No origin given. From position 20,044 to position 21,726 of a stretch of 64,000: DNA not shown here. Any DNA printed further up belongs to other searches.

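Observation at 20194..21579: AspRS/AsnRS paralog missing both invariant class-II arginines, a probable pseudo-synthetase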

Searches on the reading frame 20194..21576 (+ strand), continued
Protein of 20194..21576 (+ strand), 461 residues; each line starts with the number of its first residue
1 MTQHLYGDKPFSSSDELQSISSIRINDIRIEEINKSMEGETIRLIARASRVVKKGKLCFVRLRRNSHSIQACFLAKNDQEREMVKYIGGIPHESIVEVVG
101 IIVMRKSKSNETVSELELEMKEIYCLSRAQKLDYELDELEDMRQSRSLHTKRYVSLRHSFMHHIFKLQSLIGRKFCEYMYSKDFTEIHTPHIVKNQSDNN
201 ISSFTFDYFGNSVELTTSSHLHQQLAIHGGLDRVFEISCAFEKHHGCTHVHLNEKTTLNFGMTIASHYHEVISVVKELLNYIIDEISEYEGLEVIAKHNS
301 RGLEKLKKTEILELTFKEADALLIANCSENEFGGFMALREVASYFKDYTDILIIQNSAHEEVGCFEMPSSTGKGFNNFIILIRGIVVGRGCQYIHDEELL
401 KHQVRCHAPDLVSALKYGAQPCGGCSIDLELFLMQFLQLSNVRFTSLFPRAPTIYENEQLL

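Call 9: find_homologous_proteins(query=P0002, max_evalue=1e-60)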
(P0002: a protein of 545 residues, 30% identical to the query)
Query P0002 (545 aa): 7516 proteins with E <= 1e-60 among 8000 candidates; the best 120 are listed.
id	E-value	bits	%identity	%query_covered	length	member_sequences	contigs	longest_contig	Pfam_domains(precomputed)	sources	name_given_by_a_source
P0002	0.0e+0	1225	100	100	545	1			PF01336.32,PF00152.26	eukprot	eukprot:gb/GECH01011894.1/.p1 GENE.gb/GECH01011894.1/~~gb/GECH01011894.1/.p1 ORF type:complete len:5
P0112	8.3e-237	805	46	90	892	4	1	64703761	PF01409.26,PF01336.32,PF00152.26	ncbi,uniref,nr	ncbi:aspartate--tRNA ligase 1, cytoplasmic-like [Salvia miltiorrhiza]|uniref:aspartate--tRNA ligase 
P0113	6.7e-230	783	44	90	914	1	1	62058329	PF01336.32,PF00152.26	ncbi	ncbi:hypothetical protein OROGR_017602 [Orobanche gracilis]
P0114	9.7e-223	759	46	90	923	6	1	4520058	PF01336.32,PF00152.26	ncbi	ncbi:hypothetical protein OROGR_034155 [Orobanche gracilis]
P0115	3.4e-209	714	55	62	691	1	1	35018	PF22152.2,PF00152.26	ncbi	ncbi:13090_t:CDS:10, partial [Entrophospora sp. SA101]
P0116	4.9e-209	714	55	62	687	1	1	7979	PF22152.2,PF00152.26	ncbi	ncbi:14595_t:CDS:10, partial [Entrophospora sp. SA101]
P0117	2.1e-179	616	46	90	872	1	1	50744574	PF01336.32,PF00152.26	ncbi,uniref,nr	ncbi:hypothetical protein J5N97_024233 [Dioscorea zingiberensis]|uniref:aspartate--tRNA ligase n=1 T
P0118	1.8e-177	610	54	99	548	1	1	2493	PF01336.32,PF00152.26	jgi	jgi:nondiscriminating aspartyl-tRNA synthetase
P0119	2.4e-176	606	50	84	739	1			PF01336.32,PF00152.26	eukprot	eukprot:CAMPEP_0194160752 /NCGR_PEP_ID=MMETSP0152-20130528/78556_1 /TAXON_ID=1049557 /ORGANISM="Thal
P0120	7.2e-174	598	55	96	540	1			PF01336.32,PF00152.26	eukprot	eukprot:gene2427-3138_t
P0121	2.4e-173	596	53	99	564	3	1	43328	PF01336.32,PF00152.26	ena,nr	nr:unnamed protein product [Naegleria fowleri]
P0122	3.8e-173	595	54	96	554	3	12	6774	PF01336.32,PF00152.26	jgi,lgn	jgi:nondiscriminating aspartyl-tRNA synthetase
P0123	6.0e-173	595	54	93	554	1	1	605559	PF01336.32,PF00152.26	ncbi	ncbi:hypothetical protein ABK040_007133 [Willaertia magna]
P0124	8.5e-172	591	54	93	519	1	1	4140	PF01336.32,PF00152.26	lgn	-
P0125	1.6e-171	590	51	100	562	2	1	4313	PF01336.32,PF00152.26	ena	-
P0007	2.6e-171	589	54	90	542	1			PF01336.32,PF00152.26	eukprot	eukprot:TRINITY_DN204_c0_g1_i1.p1 TRINITY_DN204_c0_g1~~TRINITY_DN204_c0_g1_i1.p1 ORF type:complete l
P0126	4.1e-171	589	55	92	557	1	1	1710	PF01336.32,PF00152.26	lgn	-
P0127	5.1e-171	588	53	95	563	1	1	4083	PF01336.32,PF00152.26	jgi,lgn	-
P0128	1.9e-170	586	53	92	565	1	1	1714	PF01336.32,PF00152.26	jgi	-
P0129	2.4e-170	586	53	92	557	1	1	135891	PF01336.32,PF00152.26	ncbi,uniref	ncbi:aspartyl-tRNA synthetase [Acrasis kona]|uniref:aspartate--tRNA ligase n=1 Tax=Acrasis kona TaxI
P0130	9.5e-170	584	54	92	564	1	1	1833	PF01336.32,PF00152.26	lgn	-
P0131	1.5e-167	577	53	93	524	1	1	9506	PF01336.32,PF00152.26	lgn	-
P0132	8.2e-167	574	52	90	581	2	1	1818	PF01336.32,PF00152.26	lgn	-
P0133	2.2e-166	573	51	99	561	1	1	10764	PF01336.32,PF00152.26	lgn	-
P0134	2.0e-164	567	52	90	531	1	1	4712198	PF01336.32,PF00152.26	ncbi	ncbi:Aspartate--tRNA ligase, cytoplasmic [Chamberlinius hualienensis]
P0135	9.0e-164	564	52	93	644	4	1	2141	PF00458.26,PF01336.32,PF00152.26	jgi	-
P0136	9.1e-164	564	54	90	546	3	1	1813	PF01336.32,PF00152.26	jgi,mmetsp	mmetsp:Transcript_25663/g.42206 ORF Transcript_25663/g.42206 Transcript_25663/m.42206 type:complete 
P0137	1.6e-163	564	52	90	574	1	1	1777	PF01336.32,PF00152.26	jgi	jgi:aspartyl-tRNA synthetase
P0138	1.8e-163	563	52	94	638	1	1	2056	PF00458.26,PF01336.32,PF00152.26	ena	-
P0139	1.9e-163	563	53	90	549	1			PF01336.32,PF00152.26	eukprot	eukprot:ANDGO_05954.mRNA.1 Aspartate--tRNA ligase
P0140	3.2e-163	563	52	92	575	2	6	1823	PF01336.32,PF00152.26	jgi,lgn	-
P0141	8.4e-163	561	53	90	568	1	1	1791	PF01336.32,PF00152.26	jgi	jgi:aspartyl-tRNA synthetase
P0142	9.5e-163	561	53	90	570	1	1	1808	PF01336.32,PF00152.26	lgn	-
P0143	1.5e-162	560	51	90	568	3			PF01336.32,PF00152.26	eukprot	eukprot:Phypoly_transcript_05738.p1 GENE.Phypoly_transcript_05738~~Phypoly_transcript_05738.p1 ORF t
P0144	1.9e-162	560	54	91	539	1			PF01336.32,PF00152.26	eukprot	eukprot:tig00000865_g5082.t1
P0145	8.5e-162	558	54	92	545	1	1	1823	PF01336.32,PF00152.26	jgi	jgi:nondiscriminating aspartyl-tRNA synthetase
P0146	1.0e-161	558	50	97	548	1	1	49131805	PF01336.32,PF00152.26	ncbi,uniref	ncbi:hypothetical protein R1sor_014244 [Riccia sorocarpa]|uniref:aspartate--tRNA ligase n=1 Tax=Ricc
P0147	1.2e-161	557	54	90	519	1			PF01336.32,PF00152.26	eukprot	eukprot:GILI01004974.1.p1 GENE.GILI01004974.1~~GILI01004974.1.p1 ORF type:complete len:520 (+),score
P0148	1.3e-161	557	51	90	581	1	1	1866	PF01336.32,PF00152.26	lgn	-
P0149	1.3e-161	557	53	90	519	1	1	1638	PF01409.26,PF01336.32,PF00152.26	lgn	-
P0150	1.5e-161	557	54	90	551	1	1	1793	PF01336.32,PF00152.26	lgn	-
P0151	1.8e-161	557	52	90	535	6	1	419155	PF01336.32,PF00152.26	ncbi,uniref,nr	ncbi:aspartate--tRNA ligase, cytoplasmic-like isoform X1 [Varroa jacobsoni]|uniref:aspartate--tRNA l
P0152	2.6e-161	556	52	90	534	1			PF01336.32,PF00152.26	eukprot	eukprot:Colp12_sorted_trinity150504_noHs@30061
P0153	4.2e-161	556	49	99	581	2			PF01336.32,PF00152.26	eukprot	eukprot:TRINITY_DN10275_c0_g1_i2.p1 TRINITY_DN10275_c0_g1~~TRINITY_DN10275_c0_g1_i2.p1 ORF type:comp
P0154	4.6e-161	555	51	92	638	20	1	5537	PF01336.32,PF00152.26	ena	-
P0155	1.7e-160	554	52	92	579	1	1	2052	PF01336.32,PF00152.26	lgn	-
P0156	1.8e-160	554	51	93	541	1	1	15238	PF01336.32,PF00152.26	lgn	-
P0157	2.6e-160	553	52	90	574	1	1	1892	PF01336.32,PF00152.26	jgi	jgi:nondiscriminating aspartyl-tRNA synthetase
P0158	2.7e-160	553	52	90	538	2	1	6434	PF01409.26,PF01336.32,PF00152.26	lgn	-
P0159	2.7e-160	553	52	91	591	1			PF00458.26,PF01336.32,PF00152.26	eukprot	eukprot:comp12789_c0_seq1/m.7929 comp12789_c0_seq1/g.7929 ORF comp12789_c0_seq1/g.7929 comp12789_c0_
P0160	4.3e-160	552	51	90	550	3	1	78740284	PF01336.32,PF00152.26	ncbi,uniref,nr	ncbi:hypothetical protein O6H91_04G063900 [Diphasiastrum complanatum]|uniref:Uncharacterized protein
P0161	4.4e-160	552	50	90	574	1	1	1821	PF01336.32,PF00152.26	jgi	-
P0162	8.6e-160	551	53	90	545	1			PF01336.32,PF00152.26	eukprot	eukprot:jgi/Chlat1/7353/Chrsp59S06976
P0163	9.2e-160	551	54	90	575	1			PF01336.32,PF00152.26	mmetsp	mmetsp:Transcript_39896/g.106587 ORF Transcript_39896/g.106587 Transcript_39896/m.106587 type:comple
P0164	9.5e-160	551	52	90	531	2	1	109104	PF01336.32,PF00152.26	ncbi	ncbi:Aspartate--tRNA ligase, cytoplasmic, partial [Stegodyphus mimosarum]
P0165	1.4e-159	551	53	90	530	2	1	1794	PF01336.32,PF00152.26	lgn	-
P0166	1.9e-159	550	50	90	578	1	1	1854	PF01336.32,PF00152.26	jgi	-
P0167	2.0e-159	550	53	90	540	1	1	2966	PF01336.32,PF00152.26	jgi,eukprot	eukprot:CAMPEP_0196666558 /NCGR_PEP_ID=MMETSP1086-20130531/64582_1 /TAXON_ID=77921 /ORGANISM="Cyanop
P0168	2.2e-159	550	52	90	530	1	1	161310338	PF01336.32,PF00152.26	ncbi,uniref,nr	ncbi:aspartate--tRNA ligase, cytoplasmic-like [Uloborus diversus]|uniref:aspartate--tRNA ligase, cyt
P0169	2.3e-159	550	51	92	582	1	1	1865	PF01336.32,PF00152.26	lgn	-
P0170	2.5e-159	550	52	91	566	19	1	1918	PF01336.32,PF00152.26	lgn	-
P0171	3.1e-159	549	53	90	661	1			PF01336.32,PF00152.26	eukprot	eukprot:TRINITY_DN344_c0_g1_i1.p1 TRINITY_DN344_c0_g1~~TRINITY_DN344_c0_g1_i1.p1 ORF type:complete l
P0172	3.4e-159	549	52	90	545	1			PF01336.32,PF00152.26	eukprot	eukprot:Rmarinus@m.29069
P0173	3.8e-159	549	55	89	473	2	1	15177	PF01336.32,PF00152.26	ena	-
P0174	3.8e-159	549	49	91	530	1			PF01336.32,PF00152.26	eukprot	eukprot:Clim_evm2s203 gene=Clim_evmTU2s203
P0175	4.6e-159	549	49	97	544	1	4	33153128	PF01336.32,PF00152.26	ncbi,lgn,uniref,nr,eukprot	ncbi:aspartyl-tRNA synthetase [Marchantia polymorpha subsp. ruderalis]|uniref:aspartate--tRNA ligase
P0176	6.6e-159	548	54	90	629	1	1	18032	PF01336.32,PF00152.26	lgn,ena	-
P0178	8.5e-159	548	52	92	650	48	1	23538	PF01336.32,PF00152.26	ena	-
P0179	1.3e-158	547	51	91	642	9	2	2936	PF00458.26,PF01336.32,PF00152.26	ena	-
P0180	1.7e-158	547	53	90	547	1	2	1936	PF01336.32,PF00152.26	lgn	-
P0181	1.7e-158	547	53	90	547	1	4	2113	PF01336.32,PF00152.26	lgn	-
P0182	1.7e-158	547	53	90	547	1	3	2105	PF01336.32,PF00152.26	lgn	-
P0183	1.8e-158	547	51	90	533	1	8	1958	PF01336.32,PF00152.26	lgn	-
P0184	2.0e-158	547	52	90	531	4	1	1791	PF01336.32,PF00152.26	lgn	-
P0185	2.9e-158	546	51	90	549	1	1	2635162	PF01336.32,PF00152.26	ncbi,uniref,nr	ncbi:Aspartate--tRNA ligase, cytoplasmic [Anabarilius grahami]|uniref:Aspartate--tRNA ligase, cytopl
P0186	3.2e-158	546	52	91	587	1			PF01336.32,PF00152.26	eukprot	eukprot:CAMPEP_0181343870 /NCGR_PEP_ID=MMETSP1101-20121128/31844_1 /TAXON_ID=46948 /ORGANISM="Rhodom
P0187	3.4e-158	546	50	95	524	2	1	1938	PF01336.32,PF00152.26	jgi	-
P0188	3.6e-158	546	52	90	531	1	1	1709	PF01336.32,PF00152.26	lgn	-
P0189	3.9e-158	546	48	99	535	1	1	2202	PF01336.32,PF00152.26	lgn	-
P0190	3.9e-158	546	53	90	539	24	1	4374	PF01336.32,PF00152.26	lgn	-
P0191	4.1e-158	546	53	90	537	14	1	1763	PF01336.32,PF00152.26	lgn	-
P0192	4.7e-158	546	51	90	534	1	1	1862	PF01336.32,PF00152.26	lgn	-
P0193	5.0e-158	545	51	90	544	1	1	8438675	PF01336.32,PF00152.26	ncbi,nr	ncbi:hypothetical protein Mapa_001905 [Marchantia paleacea]|nr:hypothetical protein Mapa_001905 [Mar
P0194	5.4e-158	545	50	99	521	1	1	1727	PF01336.32,PF00152.26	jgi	-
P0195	6.3e-158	545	50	97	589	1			PF00458.26,PF01336.32,PF00152.26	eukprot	eukprot:TRINITY_DN1222_c0_g1_i2.p2 TRINITY_DN1222_c0_g1~~TRINITY_DN1222_c0_g1_i2.p2 ORF type:complet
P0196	6.3e-158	545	50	90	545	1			PF01336.32,PF00152.26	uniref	uniref:Aspartate--tRNA ligase, cytoplasmic n=1 Tax=Cyprinus carpio carpio TaxID=630221 RepID=A0A9J7Y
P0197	8.2e-158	545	51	90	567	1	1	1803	PF01336.32,PF00152.26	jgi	jgi:nondiscriminating aspartyl-tRNA synthetase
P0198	8.8e-158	545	51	90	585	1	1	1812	PF01336.32,PF00152.26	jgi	-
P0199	9.8e-158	544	50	90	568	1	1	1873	PF01336.32,PF00152.26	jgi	-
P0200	1.0e-157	544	50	91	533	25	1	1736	PF01336.32,PF00152.26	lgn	-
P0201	1.0e-157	544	53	90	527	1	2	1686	PF01336.32,PF00152.26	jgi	-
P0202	1.2e-157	544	52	90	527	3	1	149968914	PF01336.32,PF00152.26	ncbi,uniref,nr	ncbi:aspartate--tRNA ligase, cytoplasmic [Pristis pectinata]|uniref:aspartate--tRNA ligase, cytoplas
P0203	1.3e-157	544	53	96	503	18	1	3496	PF01336.32,PF00152.26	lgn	-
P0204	1.4e-157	544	49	98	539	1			PF01336.32,PF00152.26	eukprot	eukprot:gb/GECG01003128.1/.p1 GENE.gb/GECG01003128.1/~~gb/GECG01003128.1/.p1 ORF type:complete len:5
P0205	1.4e-157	544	53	90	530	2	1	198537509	PF01336.32,PF00152.26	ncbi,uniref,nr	ncbi:aspartate--tRNA ligase, cytoplasmic [Erpetoichthys calabaricus]|uniref:Aspartate--tRNA ligase, 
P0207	1.4e-157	544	52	90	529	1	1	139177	PF01336.32,PF00152.26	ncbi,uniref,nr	ncbi:hypothetical protein JTE90_002857 [Oedothorax gibbosus]|uniref:Aspartate--tRNA ligase, cytoplas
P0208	1.7e-157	544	53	90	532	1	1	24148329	PF01336.32,PF00152.26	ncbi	ncbi:aspartate--tRNA ligase, cytoplasmic-like [Glandiceps talaboti]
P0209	1.7e-157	544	51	90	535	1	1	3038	PF01336.32,PF00152.26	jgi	-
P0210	2.0e-157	543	49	98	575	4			PF00458.26,PF01336.32,PF00152.26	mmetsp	mmetsp:Transcript_44943/g.65697 ORF Transcript_44943/g.65697 Transcript_44943/m.65697 type:complete 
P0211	2.1e-157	543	51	100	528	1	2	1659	PF01336.32,PF00152.26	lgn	-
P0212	2.6e-157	543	52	90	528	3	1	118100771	PF01336.32,PF00152.26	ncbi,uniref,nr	ncbi:aspartate--tRNA ligase, cytoplasmic [Chiloscyllium plagiosum]|uniref:aspartate--tRNA ligase, cy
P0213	2.9e-157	543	52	90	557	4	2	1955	PF01336.32,PF00152.26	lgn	-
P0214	3.0e-157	543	50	100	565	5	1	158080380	PF01336.32,PF00152.26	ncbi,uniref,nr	ncbi:aspartate--tRNA ligase, cytoplasmic [Pelobates cultripes]|uniref:Aspartate--tRNA ligase, cytopl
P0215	3.3e-157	543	50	96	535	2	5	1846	PF01336.32,PF00152.26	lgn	-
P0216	3.5e-157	543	49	92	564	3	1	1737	PF01336.32,PF00152.26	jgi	jgi:aspartyl-tRNA synthetase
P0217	3.7e-157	543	50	98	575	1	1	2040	PF00458.26,PF01336.32,PF00152.26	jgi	-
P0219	4.1e-157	542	51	90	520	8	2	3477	PF01336.32,PF00152.26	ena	-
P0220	4.7e-157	542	53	87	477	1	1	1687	PF01336.32,PF00152.26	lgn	-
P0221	4.9e-157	542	53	90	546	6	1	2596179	PF01336.32,PF00152.26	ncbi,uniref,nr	ncbi:hypothetical protein D9Q98_010037 [Chlorella vulgaris]|uniref:aspartate--tRNA ligase n=1 Tax=Ch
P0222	5.2e-157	542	51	90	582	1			PF01336.32,PF00152.26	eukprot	eukprot:TRINITY_DN1909_c0_g1_i1.p1 TRINITY_DN1909_c0_g1~~TRINITY_DN1909_c0_g1_i1.p1 ORF type:complet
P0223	5.4e-157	542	50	90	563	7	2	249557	PF01336.32,PF00152.26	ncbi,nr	ncbi:hypothetical protein CLOM_g5200 [Closterium sp. NIES-68]|nr:hypothetical protein CLOM_g5200 [Cl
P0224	5.5e-157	542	53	90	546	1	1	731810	PF01336.32,PF00152.26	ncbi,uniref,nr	ncbi:hypothetical protein Agub_g13271 [Astrephomene gubernaculifera]|uniref:aspartate--tRNA ligase n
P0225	6.0e-157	542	48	97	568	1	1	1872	PF01336.32,PF00152.26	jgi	-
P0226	6.3e-157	542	50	90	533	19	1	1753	PF01336.32,PF00152.26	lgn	-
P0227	7.1e-157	542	52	90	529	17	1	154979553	PF01336.32,PF00152.26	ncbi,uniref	ncbi:aspartate--tRNA ligase, cytoplasmic [Mixophyes fleayi]|uniref:aspartate--tRNA ligase, cytoplasm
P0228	7.8e-157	541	52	90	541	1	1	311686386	PF01336.32,PF00152.26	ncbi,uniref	ncbi:aspartate--tRNA ligase, cytoplasmic isoform 2-T2 [Anomaloglossus baeobatrachus]|uniref:aspartat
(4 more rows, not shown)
